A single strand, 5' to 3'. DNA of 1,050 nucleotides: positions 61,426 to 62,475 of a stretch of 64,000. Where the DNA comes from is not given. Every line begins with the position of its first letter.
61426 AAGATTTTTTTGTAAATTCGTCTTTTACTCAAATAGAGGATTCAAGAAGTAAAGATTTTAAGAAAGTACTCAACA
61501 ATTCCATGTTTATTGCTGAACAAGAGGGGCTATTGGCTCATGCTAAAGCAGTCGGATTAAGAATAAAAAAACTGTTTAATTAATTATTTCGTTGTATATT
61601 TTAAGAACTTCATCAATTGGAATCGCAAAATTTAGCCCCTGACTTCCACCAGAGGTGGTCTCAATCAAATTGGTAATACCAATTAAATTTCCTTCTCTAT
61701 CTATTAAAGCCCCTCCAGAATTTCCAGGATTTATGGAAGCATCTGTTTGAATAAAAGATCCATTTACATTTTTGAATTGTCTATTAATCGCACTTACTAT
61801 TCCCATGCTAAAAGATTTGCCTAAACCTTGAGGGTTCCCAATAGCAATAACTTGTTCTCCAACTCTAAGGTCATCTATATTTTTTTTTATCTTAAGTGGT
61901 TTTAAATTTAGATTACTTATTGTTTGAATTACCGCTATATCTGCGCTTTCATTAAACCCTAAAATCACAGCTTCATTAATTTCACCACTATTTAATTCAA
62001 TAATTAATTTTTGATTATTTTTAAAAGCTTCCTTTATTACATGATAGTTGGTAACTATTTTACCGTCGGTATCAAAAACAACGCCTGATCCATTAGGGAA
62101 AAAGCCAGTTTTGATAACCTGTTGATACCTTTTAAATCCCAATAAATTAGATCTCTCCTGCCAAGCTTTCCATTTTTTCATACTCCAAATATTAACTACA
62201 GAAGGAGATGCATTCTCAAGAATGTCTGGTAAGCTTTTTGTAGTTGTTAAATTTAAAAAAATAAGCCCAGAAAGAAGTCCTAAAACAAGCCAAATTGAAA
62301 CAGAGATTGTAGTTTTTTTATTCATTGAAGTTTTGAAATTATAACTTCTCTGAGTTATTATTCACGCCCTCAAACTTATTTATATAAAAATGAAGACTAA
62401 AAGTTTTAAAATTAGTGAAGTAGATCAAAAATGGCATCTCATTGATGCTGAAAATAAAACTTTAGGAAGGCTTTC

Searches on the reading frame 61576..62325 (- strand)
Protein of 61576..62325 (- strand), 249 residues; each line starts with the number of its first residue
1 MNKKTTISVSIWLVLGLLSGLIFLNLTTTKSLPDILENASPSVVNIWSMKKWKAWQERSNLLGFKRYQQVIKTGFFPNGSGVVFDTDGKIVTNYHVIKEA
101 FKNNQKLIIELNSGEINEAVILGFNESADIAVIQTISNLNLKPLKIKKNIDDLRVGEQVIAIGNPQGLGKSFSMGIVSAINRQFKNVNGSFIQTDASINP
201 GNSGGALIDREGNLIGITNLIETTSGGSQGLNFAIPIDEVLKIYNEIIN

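Call 79: search_protein_families(library=pfam, proteins=[window:61576-62325:-], max_evalue=0.00001)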
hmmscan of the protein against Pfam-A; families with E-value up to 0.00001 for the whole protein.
window:61576-62325:- (249 aa): 2 families
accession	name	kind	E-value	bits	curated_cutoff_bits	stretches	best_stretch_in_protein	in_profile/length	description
PF13365.12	Trypsin_2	-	2.5e-31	109.8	27.6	1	79-217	1-144/144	Trypsin-like peptidase domain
PF00089.32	Trypsin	-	2.5e-16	60.6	20.6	1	80-242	28-218/220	Trypsin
